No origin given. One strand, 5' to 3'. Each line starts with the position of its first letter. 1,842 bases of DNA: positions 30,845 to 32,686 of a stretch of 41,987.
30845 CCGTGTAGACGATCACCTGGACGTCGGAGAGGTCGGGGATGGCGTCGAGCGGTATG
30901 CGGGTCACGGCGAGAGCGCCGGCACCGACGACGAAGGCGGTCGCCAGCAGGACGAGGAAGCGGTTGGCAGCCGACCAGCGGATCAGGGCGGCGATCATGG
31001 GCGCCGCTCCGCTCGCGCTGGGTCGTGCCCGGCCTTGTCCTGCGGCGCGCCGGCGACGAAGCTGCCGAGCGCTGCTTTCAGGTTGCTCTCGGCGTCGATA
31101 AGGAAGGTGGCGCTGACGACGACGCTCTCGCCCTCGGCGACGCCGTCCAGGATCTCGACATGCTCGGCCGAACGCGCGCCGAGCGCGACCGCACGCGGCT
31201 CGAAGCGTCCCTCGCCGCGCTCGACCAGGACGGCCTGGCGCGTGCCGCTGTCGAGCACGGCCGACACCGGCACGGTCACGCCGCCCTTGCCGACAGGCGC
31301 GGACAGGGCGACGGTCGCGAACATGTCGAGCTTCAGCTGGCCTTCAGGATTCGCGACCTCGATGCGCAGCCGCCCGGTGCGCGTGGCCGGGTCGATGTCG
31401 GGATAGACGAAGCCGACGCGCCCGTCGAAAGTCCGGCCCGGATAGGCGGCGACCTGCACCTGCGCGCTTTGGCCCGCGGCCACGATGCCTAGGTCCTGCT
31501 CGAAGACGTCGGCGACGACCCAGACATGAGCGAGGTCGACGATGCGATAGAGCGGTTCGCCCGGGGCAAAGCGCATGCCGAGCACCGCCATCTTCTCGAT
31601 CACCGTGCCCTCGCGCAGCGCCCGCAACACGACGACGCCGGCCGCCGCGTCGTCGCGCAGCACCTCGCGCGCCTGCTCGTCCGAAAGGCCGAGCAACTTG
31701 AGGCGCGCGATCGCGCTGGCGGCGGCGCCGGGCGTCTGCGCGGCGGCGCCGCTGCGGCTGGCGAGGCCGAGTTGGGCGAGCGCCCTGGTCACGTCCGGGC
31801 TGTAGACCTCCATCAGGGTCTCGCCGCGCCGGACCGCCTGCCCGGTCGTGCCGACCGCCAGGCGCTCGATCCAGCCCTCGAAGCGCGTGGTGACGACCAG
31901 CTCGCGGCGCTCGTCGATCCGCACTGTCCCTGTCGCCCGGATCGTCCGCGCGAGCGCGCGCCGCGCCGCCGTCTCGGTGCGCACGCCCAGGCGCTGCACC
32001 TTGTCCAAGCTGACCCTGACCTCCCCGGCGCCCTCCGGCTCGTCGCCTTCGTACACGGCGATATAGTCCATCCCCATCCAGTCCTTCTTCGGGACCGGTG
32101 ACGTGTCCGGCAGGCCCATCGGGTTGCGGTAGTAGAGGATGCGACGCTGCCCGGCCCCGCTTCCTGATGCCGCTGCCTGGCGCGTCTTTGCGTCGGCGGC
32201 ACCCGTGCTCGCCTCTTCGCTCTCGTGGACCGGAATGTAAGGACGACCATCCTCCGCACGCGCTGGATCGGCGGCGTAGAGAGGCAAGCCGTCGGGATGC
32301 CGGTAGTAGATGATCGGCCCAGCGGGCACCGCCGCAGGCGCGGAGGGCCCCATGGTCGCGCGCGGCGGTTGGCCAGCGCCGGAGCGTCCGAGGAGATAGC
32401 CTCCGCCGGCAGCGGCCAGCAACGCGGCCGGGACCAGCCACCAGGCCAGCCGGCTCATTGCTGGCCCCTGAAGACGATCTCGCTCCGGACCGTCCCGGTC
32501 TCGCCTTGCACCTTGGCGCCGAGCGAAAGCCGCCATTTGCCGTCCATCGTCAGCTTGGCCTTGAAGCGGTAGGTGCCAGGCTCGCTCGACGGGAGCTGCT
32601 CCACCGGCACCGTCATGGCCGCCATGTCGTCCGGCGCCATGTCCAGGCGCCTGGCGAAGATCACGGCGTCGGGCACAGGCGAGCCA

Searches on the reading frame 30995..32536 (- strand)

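Call 71: search_protein_families(library=pfam, proteins=[window:30995-32536:-], max_evalue=0.001)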
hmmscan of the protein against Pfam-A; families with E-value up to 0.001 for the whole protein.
window:30995-32536:- (513 aa): 2 families
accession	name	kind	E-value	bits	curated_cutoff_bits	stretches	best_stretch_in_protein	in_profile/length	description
PF16576.10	HlyD_D23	-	3.9e-69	232.6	30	1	195-407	2-214/214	Barrel-sandwich domain of CusB or HlyD membrane-fusion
PF13437.12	HlyD_3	-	3.6e-18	66.7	22.2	1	303-400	1-102/106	HlyD family secretion protein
